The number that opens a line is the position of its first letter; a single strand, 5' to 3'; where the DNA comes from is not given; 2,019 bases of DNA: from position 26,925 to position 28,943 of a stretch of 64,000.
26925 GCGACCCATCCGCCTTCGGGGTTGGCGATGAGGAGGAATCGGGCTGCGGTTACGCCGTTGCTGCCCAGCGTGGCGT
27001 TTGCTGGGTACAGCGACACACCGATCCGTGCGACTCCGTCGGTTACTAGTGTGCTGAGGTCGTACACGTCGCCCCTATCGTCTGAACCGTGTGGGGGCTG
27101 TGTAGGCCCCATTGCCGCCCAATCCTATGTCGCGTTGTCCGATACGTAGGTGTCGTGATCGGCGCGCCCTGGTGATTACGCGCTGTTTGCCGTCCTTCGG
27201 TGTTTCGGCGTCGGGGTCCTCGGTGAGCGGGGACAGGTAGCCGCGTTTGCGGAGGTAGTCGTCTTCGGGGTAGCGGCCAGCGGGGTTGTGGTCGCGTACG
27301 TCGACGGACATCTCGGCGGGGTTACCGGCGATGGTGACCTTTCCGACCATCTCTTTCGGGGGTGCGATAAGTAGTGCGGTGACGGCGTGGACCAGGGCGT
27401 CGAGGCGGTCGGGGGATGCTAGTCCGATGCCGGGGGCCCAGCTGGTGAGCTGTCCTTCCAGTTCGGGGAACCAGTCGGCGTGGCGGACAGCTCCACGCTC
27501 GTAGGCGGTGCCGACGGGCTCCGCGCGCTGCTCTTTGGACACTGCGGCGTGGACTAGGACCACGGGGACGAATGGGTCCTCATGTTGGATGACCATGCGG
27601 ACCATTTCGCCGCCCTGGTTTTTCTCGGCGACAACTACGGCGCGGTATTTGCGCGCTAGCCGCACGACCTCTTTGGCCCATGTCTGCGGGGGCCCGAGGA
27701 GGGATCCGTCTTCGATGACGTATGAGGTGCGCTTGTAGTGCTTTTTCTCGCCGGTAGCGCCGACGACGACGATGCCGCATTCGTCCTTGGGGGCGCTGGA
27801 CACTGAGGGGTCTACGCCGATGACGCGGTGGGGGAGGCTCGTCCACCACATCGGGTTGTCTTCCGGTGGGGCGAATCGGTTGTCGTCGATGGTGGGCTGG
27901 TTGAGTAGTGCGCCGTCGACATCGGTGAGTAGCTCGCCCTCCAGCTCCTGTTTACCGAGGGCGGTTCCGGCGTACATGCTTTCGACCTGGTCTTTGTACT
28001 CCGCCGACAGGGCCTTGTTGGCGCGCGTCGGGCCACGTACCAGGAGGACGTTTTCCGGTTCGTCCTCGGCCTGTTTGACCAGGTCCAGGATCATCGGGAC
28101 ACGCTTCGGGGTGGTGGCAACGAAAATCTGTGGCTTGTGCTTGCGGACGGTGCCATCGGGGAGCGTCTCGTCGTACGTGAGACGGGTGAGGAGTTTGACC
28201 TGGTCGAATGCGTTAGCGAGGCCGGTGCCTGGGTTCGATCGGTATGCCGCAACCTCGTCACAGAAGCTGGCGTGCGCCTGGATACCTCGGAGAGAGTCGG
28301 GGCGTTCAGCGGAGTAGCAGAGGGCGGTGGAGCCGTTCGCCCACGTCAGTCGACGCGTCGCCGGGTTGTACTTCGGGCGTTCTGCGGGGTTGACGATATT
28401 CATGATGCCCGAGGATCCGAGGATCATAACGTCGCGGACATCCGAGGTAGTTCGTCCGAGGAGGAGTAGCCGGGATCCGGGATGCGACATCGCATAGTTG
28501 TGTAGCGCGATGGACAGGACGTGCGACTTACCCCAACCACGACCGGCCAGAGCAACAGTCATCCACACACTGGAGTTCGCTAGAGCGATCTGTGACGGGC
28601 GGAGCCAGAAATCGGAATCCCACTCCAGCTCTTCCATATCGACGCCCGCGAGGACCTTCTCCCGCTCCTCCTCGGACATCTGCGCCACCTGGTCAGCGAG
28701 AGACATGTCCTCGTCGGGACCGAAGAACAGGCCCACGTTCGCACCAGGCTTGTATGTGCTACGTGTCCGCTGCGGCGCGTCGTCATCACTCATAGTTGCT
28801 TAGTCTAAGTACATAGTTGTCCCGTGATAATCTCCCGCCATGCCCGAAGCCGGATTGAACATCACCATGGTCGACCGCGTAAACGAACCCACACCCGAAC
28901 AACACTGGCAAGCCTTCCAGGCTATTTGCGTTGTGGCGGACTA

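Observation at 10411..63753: Genome-wide 17-bp bipartite motif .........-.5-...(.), at least 10 copies, always oriented toward a downstream gene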

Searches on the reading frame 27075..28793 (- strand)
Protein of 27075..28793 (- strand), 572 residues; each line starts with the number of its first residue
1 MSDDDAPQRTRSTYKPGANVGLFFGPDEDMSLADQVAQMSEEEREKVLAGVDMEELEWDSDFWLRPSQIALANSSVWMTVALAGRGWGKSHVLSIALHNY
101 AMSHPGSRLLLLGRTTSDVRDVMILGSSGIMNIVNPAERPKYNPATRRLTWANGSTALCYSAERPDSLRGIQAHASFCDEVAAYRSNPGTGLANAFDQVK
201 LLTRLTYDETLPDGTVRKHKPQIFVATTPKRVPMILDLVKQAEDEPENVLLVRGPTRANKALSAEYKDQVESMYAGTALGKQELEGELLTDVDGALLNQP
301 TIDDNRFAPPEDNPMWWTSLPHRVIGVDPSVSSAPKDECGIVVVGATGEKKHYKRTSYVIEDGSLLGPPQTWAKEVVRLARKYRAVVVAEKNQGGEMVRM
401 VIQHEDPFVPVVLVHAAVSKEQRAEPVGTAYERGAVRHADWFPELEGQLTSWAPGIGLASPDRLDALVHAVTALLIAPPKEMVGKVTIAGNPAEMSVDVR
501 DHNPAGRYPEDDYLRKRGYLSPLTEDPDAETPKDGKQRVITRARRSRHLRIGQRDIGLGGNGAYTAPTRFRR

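Call 7: search_dna_similar(query=window:27075-28793:-, collection=phages, mode=protein, max_rows=25)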
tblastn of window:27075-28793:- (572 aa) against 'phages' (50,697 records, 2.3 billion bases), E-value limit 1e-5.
Records with a match: 341; places in all: 344; records where one place covers at least 80% of the query: 22.
Best place of each record, by identity: <60% 341.
By first word of the organism name: Gordonia 145; Vibrio 64; Microbacterium 50; Arthrobacter 18; Streptomyces 7; Caulobacter 6; Escherichia 6; Salinibacter 5; Pseudomonas 5; Bacteriophage 4; and 18 more.
By host as written in the record: Gordonia terrae 3612 123; - 62; Microbacterium foliorum NRRL B-24224 31; Gordonia terrae CAG3 12; Microbacterium foliorum NRRL B-24224 SEA 12; Arthrobacter globiformis B-2979 8; Gordonia terrae NRRL B-16283 6; Microbacterium paraoxydans NRRL B-14843 5; and 48 more.
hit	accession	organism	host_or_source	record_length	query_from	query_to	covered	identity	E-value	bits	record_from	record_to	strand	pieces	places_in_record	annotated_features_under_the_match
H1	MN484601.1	Gordonia phage Sixama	Gordonia terrae 3612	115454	2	569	99%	50.4%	8e-180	568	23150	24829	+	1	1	62: terminase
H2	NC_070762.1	Gordonia phage Sixama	Gordonia terrae 3612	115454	2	569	99%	50.4%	8e-180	568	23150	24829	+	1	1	62: terminase large subunit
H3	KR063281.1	Gordonia phage GMA2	Gordonia malaquae A448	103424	11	502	86%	54.3%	1e-173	551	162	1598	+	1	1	putative terminase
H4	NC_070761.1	Gordonia phage GMA2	Gordonia malaquae A448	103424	11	502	86%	54.3%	1e-173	551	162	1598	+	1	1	terminase large subunit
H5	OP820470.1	Gordonia phage Mareelih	Gordonia terrae CAG3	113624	9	504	87%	53.4%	7e-178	563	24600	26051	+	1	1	67: terminase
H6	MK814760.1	Gordonia phage Forza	Gordonia terrae 3612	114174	9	504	87%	53.4%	7e-178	563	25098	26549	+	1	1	69: terminase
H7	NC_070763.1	Gordonia phage Forza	Gordonia terrae 3612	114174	9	504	87%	53.4%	7e-178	563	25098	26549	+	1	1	69: terminase large subunit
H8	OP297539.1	Gordonia phage BlueNGold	Gordonia terrae 3612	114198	9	504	87%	53.4%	7e-178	563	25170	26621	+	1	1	67: terminase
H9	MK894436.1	Gordonia phage Boopy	Gordonia terrae 3612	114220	9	504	87%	53.4%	7e-178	563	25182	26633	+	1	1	69: terminase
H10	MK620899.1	Gordonia phage GodonK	Gordonia terrae 3612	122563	11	504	86%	53.1%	4e-170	540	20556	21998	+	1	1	61: terminase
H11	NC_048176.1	Gordonia phage GodonK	Gordonia terrae 3612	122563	11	504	86%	53.1%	4e-170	540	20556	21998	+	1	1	61: terminase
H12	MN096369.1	Gordonia phage Phendrix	Gordonia terrae 3612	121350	11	504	86%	52.9%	2e-169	538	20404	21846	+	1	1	60: terminase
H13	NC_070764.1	Gordonia phage Phendrix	Gordonia terrae 3612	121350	11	504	86%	52.9%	2e-169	538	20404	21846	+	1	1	60: terminase large subunit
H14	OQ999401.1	Actinomycetia phage DSL-LC01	Actinomycetia bacterium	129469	31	493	81%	46.2%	3e-116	385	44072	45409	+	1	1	terminase large subunit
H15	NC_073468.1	Microbacterium phage Pumpernickel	Microbacterium paraoxydans NRRL B-14843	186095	23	507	85%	41.9%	2e-86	371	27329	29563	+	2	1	75: terminase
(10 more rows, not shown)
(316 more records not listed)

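Call 15: find_related_loci(query=window:27075-28793:-, collection=viral_contigs, flank=10000)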
Query window:27075-28793:- (572 aa) in viral_contigs; peptide patterns used: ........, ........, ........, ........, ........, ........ (x = any residue, [..] = any of these).
186 stretches matched a pattern; 184 encode a relative of the query (tblastn E <= 1e-3); the best 80 are kept; 80 distinct loci.
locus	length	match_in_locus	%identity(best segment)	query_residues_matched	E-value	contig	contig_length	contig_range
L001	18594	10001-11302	45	28-476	2e-99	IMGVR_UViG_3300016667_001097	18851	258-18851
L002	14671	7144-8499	41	28-488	5e-95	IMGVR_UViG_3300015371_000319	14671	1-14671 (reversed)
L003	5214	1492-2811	40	30-494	5e-88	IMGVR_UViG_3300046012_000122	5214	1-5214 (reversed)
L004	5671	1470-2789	40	26-487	1e-85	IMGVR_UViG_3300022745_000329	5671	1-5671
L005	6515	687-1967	40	30-475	3e-85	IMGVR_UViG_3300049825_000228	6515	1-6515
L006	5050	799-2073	41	31-475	3e-85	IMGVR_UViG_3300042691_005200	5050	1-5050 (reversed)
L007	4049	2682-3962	40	29-475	7e-85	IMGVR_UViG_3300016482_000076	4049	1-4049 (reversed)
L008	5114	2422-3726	40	18-475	1e-84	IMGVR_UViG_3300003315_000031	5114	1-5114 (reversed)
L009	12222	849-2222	38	28-508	2e-84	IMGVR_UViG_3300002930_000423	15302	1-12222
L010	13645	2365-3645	41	28-475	5e-84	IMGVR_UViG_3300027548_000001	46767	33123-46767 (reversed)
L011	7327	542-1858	40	30-494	1e-83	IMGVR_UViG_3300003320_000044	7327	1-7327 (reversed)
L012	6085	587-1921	40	30-481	5e-84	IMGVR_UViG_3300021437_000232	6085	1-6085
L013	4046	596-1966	40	31-507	4e-84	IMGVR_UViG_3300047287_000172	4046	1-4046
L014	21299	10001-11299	39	28-475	1e-83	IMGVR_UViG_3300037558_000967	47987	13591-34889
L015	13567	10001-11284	40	28-475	2e-83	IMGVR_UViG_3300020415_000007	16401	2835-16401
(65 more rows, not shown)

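Call 16: find_encoding_contigs(protein=window:27075-28793:-, flank=10000, max_places=6)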
Protein window:27075-28793:- (572 aa): 1 contig read that carries it; 1 place shown.
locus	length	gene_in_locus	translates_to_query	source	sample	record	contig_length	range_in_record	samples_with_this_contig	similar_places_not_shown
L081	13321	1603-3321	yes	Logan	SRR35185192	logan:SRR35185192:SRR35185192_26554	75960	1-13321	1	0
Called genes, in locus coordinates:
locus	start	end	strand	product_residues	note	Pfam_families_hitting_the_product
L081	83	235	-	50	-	-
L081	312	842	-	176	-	PF19474:DUF6011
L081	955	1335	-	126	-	PF19905:DUF6378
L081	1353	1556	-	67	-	-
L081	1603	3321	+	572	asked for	PF03237:Terminase_6N, PF17289:Terminase_6C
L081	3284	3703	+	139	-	-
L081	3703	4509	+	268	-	-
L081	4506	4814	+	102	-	PF07098:DUF1360 (faint)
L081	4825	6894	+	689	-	-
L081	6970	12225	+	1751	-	-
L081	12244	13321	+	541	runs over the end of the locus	-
